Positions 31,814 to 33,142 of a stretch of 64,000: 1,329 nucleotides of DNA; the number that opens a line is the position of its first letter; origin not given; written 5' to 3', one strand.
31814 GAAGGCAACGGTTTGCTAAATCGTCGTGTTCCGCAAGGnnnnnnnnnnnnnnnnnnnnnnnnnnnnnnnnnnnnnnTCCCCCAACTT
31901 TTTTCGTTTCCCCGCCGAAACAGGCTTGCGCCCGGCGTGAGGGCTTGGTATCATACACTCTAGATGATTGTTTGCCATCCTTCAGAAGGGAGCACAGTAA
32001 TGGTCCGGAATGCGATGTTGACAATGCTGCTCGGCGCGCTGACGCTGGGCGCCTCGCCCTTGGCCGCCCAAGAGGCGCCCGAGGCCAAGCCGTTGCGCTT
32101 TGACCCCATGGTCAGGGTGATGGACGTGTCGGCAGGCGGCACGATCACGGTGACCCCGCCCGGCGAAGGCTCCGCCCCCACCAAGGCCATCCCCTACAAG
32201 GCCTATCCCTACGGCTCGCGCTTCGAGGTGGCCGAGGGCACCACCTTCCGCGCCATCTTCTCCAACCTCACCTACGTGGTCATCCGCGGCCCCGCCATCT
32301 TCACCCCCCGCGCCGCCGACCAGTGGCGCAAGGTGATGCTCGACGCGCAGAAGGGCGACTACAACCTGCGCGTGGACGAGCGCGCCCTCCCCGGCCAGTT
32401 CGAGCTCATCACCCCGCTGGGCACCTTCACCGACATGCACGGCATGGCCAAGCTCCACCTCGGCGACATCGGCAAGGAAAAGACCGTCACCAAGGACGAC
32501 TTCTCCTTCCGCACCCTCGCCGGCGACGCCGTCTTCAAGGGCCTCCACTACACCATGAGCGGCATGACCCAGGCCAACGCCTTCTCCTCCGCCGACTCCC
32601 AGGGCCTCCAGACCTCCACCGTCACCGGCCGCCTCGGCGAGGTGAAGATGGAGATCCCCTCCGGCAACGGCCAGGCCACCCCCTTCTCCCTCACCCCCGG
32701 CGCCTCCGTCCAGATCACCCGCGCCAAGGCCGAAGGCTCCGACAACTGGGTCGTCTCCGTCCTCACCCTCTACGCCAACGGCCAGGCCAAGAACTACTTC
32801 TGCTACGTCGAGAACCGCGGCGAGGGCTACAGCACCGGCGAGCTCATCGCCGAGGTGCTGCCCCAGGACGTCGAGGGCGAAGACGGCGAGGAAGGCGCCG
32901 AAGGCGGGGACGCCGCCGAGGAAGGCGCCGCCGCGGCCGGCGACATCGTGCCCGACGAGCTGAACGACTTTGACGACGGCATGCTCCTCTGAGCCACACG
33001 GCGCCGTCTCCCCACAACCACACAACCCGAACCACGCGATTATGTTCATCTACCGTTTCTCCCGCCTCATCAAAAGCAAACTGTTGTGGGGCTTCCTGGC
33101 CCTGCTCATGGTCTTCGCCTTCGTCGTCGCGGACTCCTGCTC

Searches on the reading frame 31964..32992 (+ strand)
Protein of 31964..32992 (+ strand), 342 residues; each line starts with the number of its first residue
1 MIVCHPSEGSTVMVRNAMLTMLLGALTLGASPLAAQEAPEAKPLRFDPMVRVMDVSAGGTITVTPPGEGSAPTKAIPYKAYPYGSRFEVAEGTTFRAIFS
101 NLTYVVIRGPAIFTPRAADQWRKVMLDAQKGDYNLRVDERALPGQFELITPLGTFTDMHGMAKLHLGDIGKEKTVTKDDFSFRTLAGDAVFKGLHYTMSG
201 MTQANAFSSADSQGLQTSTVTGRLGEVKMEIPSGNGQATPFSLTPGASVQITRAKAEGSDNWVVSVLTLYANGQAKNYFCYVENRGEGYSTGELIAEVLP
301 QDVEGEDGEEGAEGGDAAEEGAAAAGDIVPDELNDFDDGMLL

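Call 23: search_protein_families(library=pfam, proteins=[window:31964-32992:+])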
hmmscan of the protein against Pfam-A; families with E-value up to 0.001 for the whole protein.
window:31964-32992:+ (342 aa): 0 families

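Call 25: find_encoding_contigs(protein=window:31964-32992:+, flank=10000, max_places=10)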
Protein window:31964-32992:+ (342 aa): no gene with exactly this product is on record in the collection.
